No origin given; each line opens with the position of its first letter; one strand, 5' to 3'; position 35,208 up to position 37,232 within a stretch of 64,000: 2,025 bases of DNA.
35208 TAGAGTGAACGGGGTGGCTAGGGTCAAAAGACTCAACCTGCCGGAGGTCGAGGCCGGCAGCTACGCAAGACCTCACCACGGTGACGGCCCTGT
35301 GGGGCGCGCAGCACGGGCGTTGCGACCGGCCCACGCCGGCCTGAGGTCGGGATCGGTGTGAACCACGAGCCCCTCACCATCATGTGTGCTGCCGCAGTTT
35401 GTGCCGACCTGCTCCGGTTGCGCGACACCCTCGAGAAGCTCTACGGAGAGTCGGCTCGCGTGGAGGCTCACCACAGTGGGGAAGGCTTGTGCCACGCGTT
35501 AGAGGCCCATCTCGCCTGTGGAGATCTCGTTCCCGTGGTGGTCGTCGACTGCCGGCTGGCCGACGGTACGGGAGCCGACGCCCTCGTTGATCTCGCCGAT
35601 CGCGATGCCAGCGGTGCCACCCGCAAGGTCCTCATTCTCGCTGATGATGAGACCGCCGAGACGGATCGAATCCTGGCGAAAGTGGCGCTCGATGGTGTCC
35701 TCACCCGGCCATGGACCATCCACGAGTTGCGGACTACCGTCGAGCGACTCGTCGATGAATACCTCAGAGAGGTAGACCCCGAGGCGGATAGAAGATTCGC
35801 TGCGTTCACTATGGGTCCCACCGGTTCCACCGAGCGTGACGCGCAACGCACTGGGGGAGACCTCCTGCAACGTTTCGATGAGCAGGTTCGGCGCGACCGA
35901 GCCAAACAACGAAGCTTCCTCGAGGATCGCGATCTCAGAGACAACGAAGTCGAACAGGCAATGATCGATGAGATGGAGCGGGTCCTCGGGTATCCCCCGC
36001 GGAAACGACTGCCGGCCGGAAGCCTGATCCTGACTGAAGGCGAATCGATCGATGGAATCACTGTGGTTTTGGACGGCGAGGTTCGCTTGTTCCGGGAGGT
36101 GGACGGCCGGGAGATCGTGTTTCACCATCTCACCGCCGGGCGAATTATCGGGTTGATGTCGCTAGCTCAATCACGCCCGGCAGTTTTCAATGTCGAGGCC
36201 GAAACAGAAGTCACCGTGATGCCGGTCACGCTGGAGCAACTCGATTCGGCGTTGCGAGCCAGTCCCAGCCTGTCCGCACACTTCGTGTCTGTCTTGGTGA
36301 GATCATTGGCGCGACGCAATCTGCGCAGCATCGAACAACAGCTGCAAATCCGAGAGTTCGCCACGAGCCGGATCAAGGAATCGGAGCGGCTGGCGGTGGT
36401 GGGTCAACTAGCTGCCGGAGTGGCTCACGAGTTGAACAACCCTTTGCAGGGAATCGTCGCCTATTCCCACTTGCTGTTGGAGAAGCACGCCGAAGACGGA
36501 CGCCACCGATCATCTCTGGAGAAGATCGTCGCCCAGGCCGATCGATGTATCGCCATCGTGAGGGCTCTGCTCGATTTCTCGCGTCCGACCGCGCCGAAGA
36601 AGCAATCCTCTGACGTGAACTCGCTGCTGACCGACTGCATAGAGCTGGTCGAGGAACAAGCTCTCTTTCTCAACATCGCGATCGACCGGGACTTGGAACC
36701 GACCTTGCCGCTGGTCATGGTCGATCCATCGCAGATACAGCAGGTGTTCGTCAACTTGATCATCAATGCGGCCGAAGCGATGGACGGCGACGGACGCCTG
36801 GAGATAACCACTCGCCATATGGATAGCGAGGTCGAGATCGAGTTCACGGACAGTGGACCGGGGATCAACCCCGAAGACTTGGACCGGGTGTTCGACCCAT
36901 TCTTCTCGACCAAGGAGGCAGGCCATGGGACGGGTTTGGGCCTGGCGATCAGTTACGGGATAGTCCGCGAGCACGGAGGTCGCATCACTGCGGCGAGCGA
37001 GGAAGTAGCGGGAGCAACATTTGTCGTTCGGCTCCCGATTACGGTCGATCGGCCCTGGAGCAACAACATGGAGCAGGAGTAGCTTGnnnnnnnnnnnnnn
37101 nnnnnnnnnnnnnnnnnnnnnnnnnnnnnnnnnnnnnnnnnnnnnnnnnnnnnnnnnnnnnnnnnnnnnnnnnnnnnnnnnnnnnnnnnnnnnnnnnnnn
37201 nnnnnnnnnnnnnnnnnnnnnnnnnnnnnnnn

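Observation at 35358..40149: Dedicated signalling module (cNMP-domain HK, receiver-HK hybrid, CheY-like RR) transcriptionally fused to hdrC-hdrB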

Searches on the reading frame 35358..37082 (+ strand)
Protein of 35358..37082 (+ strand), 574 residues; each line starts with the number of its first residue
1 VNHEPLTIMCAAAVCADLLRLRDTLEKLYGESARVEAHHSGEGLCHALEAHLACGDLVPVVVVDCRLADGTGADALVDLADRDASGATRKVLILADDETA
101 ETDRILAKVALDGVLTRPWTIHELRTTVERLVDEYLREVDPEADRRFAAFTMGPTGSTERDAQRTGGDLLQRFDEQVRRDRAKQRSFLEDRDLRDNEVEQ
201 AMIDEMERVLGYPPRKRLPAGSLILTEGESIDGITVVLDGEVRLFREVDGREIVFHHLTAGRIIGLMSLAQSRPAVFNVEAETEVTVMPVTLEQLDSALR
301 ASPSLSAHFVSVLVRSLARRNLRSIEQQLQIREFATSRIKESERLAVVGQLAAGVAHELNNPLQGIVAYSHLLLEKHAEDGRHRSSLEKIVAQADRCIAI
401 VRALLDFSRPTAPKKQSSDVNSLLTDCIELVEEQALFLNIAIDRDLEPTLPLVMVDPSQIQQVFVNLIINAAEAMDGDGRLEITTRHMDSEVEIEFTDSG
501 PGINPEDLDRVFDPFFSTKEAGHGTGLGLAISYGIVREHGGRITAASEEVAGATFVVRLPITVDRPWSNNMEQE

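Call 5: search_protein_families(library=pfam, proteins=[window:35358-37082:+], max_evalue=0.01)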
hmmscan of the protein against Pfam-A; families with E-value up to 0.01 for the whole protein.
window:35358-37082:+ (574 aa): 5 families
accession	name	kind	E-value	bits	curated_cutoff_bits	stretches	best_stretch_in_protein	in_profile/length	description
PF02518.31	HATPase_c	-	4e-26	92.1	26.4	1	456-561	2-109/111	Histidine kinase-, DNA gyrase B-, and HSP90-like ATPase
PF00512.31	HisKA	-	2e-15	57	26.9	1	349-412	3-65/66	His Kinase A (phospho-acceptor) domain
PF00027.35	cNMP_binding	-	3e-15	56.4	27.5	1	216-300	2-87/89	Cyclic nucleotide-binding domain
PF00072.30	Response_reg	-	0.0054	17.3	30.2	0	32-128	22-110/111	Response regulator receiver domain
PF13581.12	HATPase_c_2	-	0.0055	17.2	27.4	0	465-539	41-112/127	Histidine kinase-like ATPase domain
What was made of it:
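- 35358..37082 (+): P1: cytoplasmic sensor histidine kinase, 574 aa (degenerate receiver, CAP-like domain, HisKA, HATPase_c). Pfam (call 5).
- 35358..35777 (+): P1 residues 1-140: pseudo-receiver domain. Pfam Response_reg scores 17 bits, below the cut-off (call 5).
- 36003..36257 (+): P1 residues 216-300: CAP/CRP-type beta-barrel with a degenerate phosphate-binding cassette. Pfam cNMP_binding E 3e-15 (call 5).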

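Call 6: search_protein_families(library=ncbifam, proteins=[window:35358-37082:+], max_evalue=0.01)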
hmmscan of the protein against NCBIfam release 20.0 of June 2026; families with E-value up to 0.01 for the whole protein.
window:35358-37082:+ (574 aa): 90 families (the best 25 are shown)
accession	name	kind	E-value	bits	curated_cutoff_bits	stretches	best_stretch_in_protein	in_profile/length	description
NF008468.0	PRK11360.1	equivalog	2.3e-68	231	646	1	335-562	383-609/616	two-component system sensor histidine kinase AtoS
NF007688.0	PRK10364.1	equivalog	2.2e-60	204.7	479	1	296-565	195-455/460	two-component system sensor histidine kinase ZraS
NF010411.0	PRK13837.1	equivalog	9.2e-50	169.5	647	1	327-566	429-680/828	two-component system VirA-like sensor kinase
NF038348.1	T2SS_HK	subfamily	1.8e-46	158.8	450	2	391-561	405-573/574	histidine kinase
NF046020.1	HisKinCckABruc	equivalog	9.9e-45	152.7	1000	1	338-566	470-712/868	cell cycle histidine kinase CckA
NF052574.1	HisKinEspCMyxo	equivalog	8.1e-44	149.9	1200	1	326-562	401-638/785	serine histidine kinase EspC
NF046026.1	HisKinCckACaul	equivalog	9.9e-44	149.5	1000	1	338-565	292-536/678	cell cycle histidine kinase CckA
NF010076.0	PRK13557.1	subfamily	7.5e-40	136.9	631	1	332-565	147-398/540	histidine kinase famiy protein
NF041777.1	sens_FixL_Rhizob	equivalog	2.9e-39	135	850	1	327-562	242-482/485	sensor protein FixL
NF053867.1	SprKinKinDBac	equivalog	1.6e-37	129.2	775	1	339-562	277-498/500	sporulation kinase KinD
NF052573.1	HisKinEspAMyxo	equivalog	1e-33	116.4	1400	1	332-561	368-611/755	serine histidine kinase EspA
NF046044.1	PnpS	equivalog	1.4e-33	116.5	400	1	351-560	173-390/390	two-component system histidine kinase PnpS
NF047497.1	HK_LIC_12097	equivalog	1.5e-33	116.1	500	1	343-561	145-366/367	LIC_12097 family sensor histidine kinase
NF047466.1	hybrid_RR_LvrB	exception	2.6e-33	115.7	500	1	337-561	141-376/377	hybrid histidine kinase/response regulator LvrB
NF040750.1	tetrathio_HK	equivalog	3.1e-32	111.8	750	1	309-546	303-539/555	tetrathionate respiration histidine kinase TtrS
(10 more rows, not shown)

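Call 10: find_homologous_proteins(query=window:35358-37082:+, max_evalue=1e-10)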
Query window:35358-37082:+ (574 aa): 2713 proteins with E <= 1e-10 among 8000 candidates; the best 120 are listed.
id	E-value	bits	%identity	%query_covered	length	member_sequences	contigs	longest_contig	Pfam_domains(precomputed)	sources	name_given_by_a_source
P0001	0.0e+0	1254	100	100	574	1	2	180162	PF02518.32,PF00512.32,PF00027.36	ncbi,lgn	-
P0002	3.5e-257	872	74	100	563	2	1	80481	PF02518.32,PF00512.32,PF00027.36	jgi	jgi:signal transduction histidine kinase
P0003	3.3e-248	843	72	99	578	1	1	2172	PF02518.32,PF00512.32,PF00027.36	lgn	-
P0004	8.3e-224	762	66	99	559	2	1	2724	PF02518.32,PF00512.32,PF00027.36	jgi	jgi:signal transduction histidine kinase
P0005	8.2e-222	756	65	100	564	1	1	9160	PF02518.32,PF00512.32,PF00027.36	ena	-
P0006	3.9e-218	744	65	97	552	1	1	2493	PF02518.32,PF00512.32,PF00027.36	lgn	-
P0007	1.9e-214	731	68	90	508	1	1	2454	PF02518.32,PF00512.32,PF00027.36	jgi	jgi:signal transduction histidine kinase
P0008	4.0e-207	707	84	69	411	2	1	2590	PF02518.32,PF00512.32,PF00027.36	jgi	jgi:signal transduction histidine kinase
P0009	4.6e-206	704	77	76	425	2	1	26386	PF02518.32,PF00512.32,PF00027.36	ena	-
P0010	4.3e-204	697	62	99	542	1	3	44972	PF02518.32,PF00512.32,PF00027.36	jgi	jgi:signal transduction histidine kinase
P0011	3.7e-201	688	61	97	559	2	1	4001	PF02518.32,PF00512.32,PF00027.36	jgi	-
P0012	6.0e-184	631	75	68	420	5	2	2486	PF02518.32,PF00512.32,PF00027.36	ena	-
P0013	4.8e-183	628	79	65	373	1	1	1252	PF02518.32,PF00512.32,PF00027.36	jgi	jgi:signal transduction histidine kinase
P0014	8.5e-181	620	54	100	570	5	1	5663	PF02518.32,PF00512.32,PF00027.36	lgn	-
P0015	2.3e-171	589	71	69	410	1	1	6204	PF02518.32,PF00512.32,PF00027.36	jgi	-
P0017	3.8e-146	506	62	67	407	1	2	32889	PF02518.32,PF00512.32,PF00027.36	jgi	-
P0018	2.2e-145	504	61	69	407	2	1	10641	PF02518.32,PF00512.32,PF00027.36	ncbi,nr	ncbi:cyclic nucleotide-binding domain-containing protein [bacterium]|nr:cyclic nucleotide-binding do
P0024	7.1e-101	357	41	64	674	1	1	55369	PF02518.32,PF00512.32,PF00027.36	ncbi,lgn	-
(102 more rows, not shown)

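Call 11: find_encoding_contigs(protein=P0002, flank=10000, max_places=2)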
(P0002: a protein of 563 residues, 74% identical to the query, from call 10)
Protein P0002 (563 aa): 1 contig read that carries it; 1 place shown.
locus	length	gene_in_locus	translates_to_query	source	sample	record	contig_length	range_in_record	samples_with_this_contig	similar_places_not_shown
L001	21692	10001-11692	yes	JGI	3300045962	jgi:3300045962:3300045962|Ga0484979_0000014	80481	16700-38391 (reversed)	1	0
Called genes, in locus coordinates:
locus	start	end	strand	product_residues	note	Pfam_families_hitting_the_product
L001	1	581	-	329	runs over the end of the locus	PF01058:Oxidored_q6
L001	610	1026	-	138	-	PF02662:FlpD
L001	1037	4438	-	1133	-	PF01266:DAO (weak), PF07992:Pyr_redox_2 (weak), PF12831:FAD_oxidored, PF13450:NAD_binding_8 (weak), PF14691:Fer4_20, PF07992:Pyr_redox_2, PF13450:NAD_binding_8, PF12838:Fer4_7, +16 more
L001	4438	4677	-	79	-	-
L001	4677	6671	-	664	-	PF13534:Fer4_17 (faint), PF12797:Fer4_2 (faint), PF13183:Fer4_8 (weak), PF13187:Fer4_9, PF13237:Fer4_10, PF02754:CCG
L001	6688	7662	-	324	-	PF01012:ETF, PF00766:ETF_alpha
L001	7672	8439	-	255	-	PF01012:ETF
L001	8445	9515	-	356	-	PF02754:CCG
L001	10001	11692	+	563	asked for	PF00027:cNMP_binding, PF00512:HisKA, PF02518:HATPase_c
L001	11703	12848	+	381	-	PF00072:Response_reg, PF00512:HisKA, PF02518:HATPase_c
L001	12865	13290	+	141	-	PF00072:Response_reg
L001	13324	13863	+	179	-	PF13237:Fer4_10 (weak), PF13183:Fer4_8, PF13187:Fer4_9 (weak), PF13534:Fer4_17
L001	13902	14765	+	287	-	PF02754:CCG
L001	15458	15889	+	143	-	PF02381:MraZ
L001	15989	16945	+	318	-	PF01795:Methyltransf_5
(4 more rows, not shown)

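Call 12: find_encoding_contigs(protein=P0010, flank=10000, max_places=2)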
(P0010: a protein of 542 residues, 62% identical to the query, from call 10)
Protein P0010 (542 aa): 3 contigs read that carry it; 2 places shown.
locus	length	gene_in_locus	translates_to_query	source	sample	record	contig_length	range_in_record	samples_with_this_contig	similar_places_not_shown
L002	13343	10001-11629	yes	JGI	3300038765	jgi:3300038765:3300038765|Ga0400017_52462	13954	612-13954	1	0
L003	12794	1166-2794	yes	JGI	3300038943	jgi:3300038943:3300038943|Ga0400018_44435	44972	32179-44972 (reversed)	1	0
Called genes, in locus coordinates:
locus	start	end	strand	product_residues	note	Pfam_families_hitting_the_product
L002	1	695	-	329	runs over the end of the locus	PF01058:Oxidored_q6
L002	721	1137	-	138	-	PF02662:FlpD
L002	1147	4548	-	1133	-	PF00890:FAD_binding_2 (weak), PF01266:DAO (weak), PF07992:Pyr_redox_2 (weak), PF12831:FAD_oxidored, PF13450:NAD_binding_8 (weak), PF14691:Fer4_20, PF07992:Pyr_redox_2, PF14697:Fer4_21, +14 more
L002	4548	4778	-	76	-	-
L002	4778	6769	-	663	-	PF13534:Fer4_17 (faint), PF12797:Fer4_2 (faint), PF13183:Fer4_8, PF13187:Fer4_9, PF13237:Fer4_10, PF02754:CCG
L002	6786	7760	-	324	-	PF01012:ETF, PF00766:ETF_alpha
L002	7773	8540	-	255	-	PF01012:ETF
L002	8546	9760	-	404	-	PF13484:Fer4_16 (faint), PF12838:Fer4_7 (weak), PF13183:Fer4_8, PF13187:Fer4_9, PF13237:Fer4_10 (weak), PF13534:Fer4_17, PF02754:CCG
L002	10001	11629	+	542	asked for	PF00027:cNMP_binding, PF00512:HisKA, PF02518:HATPase_c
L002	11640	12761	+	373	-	PF00072:Response_reg, PF00512:HisKA, PF13581:HATPase_c_2 (weak), PF02518:HATPase_c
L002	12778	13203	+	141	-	PF00072:Response_reg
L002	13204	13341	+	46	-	?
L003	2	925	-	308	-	?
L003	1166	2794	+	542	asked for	PF00027:cNMP_binding, PF00512:HisKA, PF02518:HATPase_c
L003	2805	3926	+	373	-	PF00072:Response_reg, PF00512:HisKA, PF13581:HATPase_c_2 (weak), PF02518:HATPase_c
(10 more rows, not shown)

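Call 13: find_encoding_contigs(protein=P0017, flank=10000, max_places=2)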
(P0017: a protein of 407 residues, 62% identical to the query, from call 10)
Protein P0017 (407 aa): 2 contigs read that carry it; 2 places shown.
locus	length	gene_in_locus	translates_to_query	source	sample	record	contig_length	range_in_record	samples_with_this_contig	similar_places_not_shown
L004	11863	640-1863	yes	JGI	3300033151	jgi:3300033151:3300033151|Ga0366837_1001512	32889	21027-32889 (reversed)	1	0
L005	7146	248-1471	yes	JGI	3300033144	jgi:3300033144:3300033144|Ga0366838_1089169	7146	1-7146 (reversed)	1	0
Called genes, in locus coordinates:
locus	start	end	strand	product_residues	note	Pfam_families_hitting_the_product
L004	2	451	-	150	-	?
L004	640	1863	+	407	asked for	PF00027:cNMP_binding, PF00512:HisKA, PF02518:HATPase_c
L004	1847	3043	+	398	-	PF00072:Response_reg, PF00512:HisKA (weak), PF13581:HATPase_c_2 (faint), PF02518:HATPase_c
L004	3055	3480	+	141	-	PF00072:Response_reg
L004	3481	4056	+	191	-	PF13187:Fer4_9, PF13237:Fer4_10 (weak), PF12838:Fer4_7 (faint), PF13183:Fer4_8, PF13534:Fer4_17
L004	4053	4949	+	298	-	PF02754:CCG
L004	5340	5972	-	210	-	PF03551:PadR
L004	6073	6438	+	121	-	PF07883:Cupin_2 (weak)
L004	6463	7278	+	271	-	PF11716:MDMPI_N, PF07398:MDMPI_C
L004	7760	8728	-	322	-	PF01408:GFO_IDH_MocA, PF22725:GFO_IDH_MocA_C3, PF02894:GFO_IDH_MocA_C (weak)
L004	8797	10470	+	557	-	PF05960:DUF885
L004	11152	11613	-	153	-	PF00383:dCMP_cyt_deam_1, PF14437:MafB19-deam, PF14439:Bd3614-deam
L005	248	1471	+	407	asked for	PF00027:cNMP_binding, PF00512:HisKA, PF02518:HATPase_c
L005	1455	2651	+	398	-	PF00072:Response_reg, PF00512:HisKA (weak), PF13581:HATPase_c_2 (faint), PF02518:HATPase_c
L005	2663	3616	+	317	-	PF00072:Response_reg, PF13187:Fer4_9, PF13183:Fer4_8, PF13237:Fer4_10 (weak), PF13534:Fer4_17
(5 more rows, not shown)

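Call 15: list_cluster_members(proteins=[P0001, P0018, P0024])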
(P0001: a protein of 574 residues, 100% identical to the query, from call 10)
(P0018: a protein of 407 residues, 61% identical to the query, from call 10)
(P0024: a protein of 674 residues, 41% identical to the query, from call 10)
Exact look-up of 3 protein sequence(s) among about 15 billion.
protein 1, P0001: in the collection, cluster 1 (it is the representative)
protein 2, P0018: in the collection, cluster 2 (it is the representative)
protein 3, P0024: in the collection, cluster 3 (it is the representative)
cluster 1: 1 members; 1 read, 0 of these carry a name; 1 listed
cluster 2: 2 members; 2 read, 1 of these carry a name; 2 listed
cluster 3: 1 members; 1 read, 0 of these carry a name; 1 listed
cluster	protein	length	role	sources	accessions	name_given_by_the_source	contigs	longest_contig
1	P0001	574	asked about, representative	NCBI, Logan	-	-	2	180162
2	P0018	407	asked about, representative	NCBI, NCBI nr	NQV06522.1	cyclic nucleotide-binding domain-containing protein [bacterium]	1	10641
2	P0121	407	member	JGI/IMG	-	-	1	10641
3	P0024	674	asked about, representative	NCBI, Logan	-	-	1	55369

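Call 47: predict_structure(alignment_id=A1)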
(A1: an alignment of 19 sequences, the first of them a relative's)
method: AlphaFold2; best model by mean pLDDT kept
length: 574 residues; sequences in the alignment: 19
mean_pLDDT: 70.9   pTM: 0.37
mean pLDDT of the five models: 70.9, 70.6, 69.9, 69.8, 68.5
residues with pLDDT >= 90: 100; 70-90: 232; 50-70: 134; < 50: 108
segments of 3 or more residues with pLDDT < 50: 146-183, 257-261, 263-272, 324-354, 520-524, 564-574
pLDDT, mean of each block of 10 residues (from residue 1): 74 92 90 91 93 90 93 88 84 78 64 86 89 82 49 34 37 46 56 73 84 86 78 76 69 51 42 62 83 80 77 64 48 40 42 51 53 60 64 59 51 78 84 62 89 86 83 77 91 92 78 61 55 83 85 90 49 34
secondary structure, 60 per line:
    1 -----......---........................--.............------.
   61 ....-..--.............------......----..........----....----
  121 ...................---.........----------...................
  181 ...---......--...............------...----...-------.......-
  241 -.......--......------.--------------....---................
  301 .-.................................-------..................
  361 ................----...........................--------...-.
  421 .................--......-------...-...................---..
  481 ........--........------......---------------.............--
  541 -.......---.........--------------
elements in order: E6-11 H15-32 E33-38 H41-53 E60-64 H72-82 E89-94 H99-108 E113-116 H121-139 H143-151 H162-183 H187-192 H195-209 E216-218 E223-225 E233-239 E242-248 E251-256 E278-281 E285-291 H292-301 H303-335 H343-376 H381-407 E416-418 H420-437 E440-445 E453-455 H457-475 E479-488 E491-498 H505-510 H526-538 E542-548 E552-560
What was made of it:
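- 35358..37082 (+): AF2 model (call 47).
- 35358..35777 (+): AF2 predicts a (beta-alpha)5 fold with pLDDT of about 90 (call 47).
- On CheY-like receiver domain - N-terminus of P1: The fold is present (call 47).
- On CAP/CRP cyclic-nucleotide-binding domain - P1: The AF2 model shows strands 216-291 (call 47). This segment has pLDDT below 50 in the model (call 47).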

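Call 50: fold_search(model_id=the predicted structure, library=pdb)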
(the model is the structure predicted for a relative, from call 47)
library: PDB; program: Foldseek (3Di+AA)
matches with E <= 10: 1696; with E <= 0.001: 903
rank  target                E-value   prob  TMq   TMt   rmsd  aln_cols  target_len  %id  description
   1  9jfj_A                7.9e-22  1.00  0.28  0.65  11.8       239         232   36  Crystal structure of the cytoplasmic domain of ZraS in ADP-bound form (released 2025-03-26)
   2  9jfj_C                1.4e-21  1.00  0.27  0.65  13.4       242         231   36  Crystal structure of the cytoplasmic domain of ZraS in ADP-bound form (released 2025-03-26)
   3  9jfj_B                1.8e-21  1.00  0.27  0.64  11.4       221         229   38  Crystal structure of the cytoplasmic domain of ZraS in ADP-bound form (released 2025-03-26)
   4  9jfj_D                9.7e-20  1.00  0.27  0.62  11.4       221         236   38  Crystal structure of the cytoplasmic domain of ZraS in ADP-bound form (released 2025-03-26)
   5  8a6x_B                3.2e-18  1.00  0.27  0.41  21.7       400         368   22  Crystal structure of a chimeric LOV-Histidine kinase SB2F1 (asymmetrical variant, trigonal form with long c axis) (released 2024-01-10)
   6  6rh8_A                7.1e-18  1.00  0.27  0.63  14.2       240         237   27  Revisiting pH-gated conformational switch. Complex HK853 mutant H260A -RR468 mutant D53A pH 5.3 (released 2020-02-19)
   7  8a7f_A                7.6e-18  1.00  0.27  0.41  19.9       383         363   22  Crystal structure of a chimeric LOV-Histidine kinase SB2F1-I66R mutant (asymmetrical variant, trigonal form with long  (released 2024-01-10)
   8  8vc9_F                8.0e-18  1.00  0.26  0.39  27.0       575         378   15  Hybrid response regulator LvrB from Leptospira / phosphorylated REC form (released 2024-12-18)
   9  8vc9_A                1.3e-17  1.00  0.26  0.39  26.8       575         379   15  Hybrid response regulator LvrB from Leptospira / phosphorylated REC form (released 2024-12-18)
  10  8vc9_E                1.4e-17  1.00  0.26  0.38  27.6       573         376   15  Hybrid response regulator LvrB from Leptospira / phosphorylated REC form (released 2024-12-18)
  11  9a5d_A                2.1e-17  1.00  0.28  0.26  35.3       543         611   18  Integrative model of WALK-YYCH by crosslinking MS and deep learning (released 2024-09-18)
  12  4gcz_A                2.5e-17  1.00  0.26  0.39  26.4       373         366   24  Structure of a blue-light photoreceptor (released 2013-06-19)
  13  8vc9_B                2.8e-17  1.00  0.25  0.37  27.3       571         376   14  Hybrid response regulator LvrB from Leptospira / phosphorylated REC form (released 2024-12-18)
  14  5uht_A                2.9e-17  1.00  0.28  0.64  13.8       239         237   27  Structure of the Thermotoga maritima HK853-BeF3-RR468 complex at pH 5.0 (released 2017-12-27)
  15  6azr_A                3.5e-17  1.00  0.28  0.65  13.8       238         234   28  Crystal structure of the T264A HK853cp-BeF3-RR468 complex (released 2017-12-27)
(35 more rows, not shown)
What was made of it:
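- P1's kinase core is of the NtrB/AtoS/ZraS type (calls 6, 50).
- Tried and rejected: It was dominated by the kinase core and added nothing about the sensor domains (call 50).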

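Call 56: find_encoding_contigs(protein=P0001, flank=1000, max_places=2)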
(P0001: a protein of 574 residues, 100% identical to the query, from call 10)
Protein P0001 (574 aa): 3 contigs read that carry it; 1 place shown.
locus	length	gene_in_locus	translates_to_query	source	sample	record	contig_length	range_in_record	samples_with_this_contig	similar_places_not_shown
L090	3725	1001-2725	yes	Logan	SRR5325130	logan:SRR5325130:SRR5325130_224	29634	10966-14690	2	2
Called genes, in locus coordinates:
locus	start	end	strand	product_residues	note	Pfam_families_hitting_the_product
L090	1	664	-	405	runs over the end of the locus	PF13183:Fer4_8, PF13187:Fer4_9, PF13237:Fer4_10 (weak), PF13534:Fer4_17, PF02754:CCG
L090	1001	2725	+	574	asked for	PF00027:cNMP_binding, PF00512:HisKA, PF02518:HATPase_c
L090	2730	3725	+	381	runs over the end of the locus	PF00072:Response_reg, PF00512:HisKA, PF02518:HATPase_c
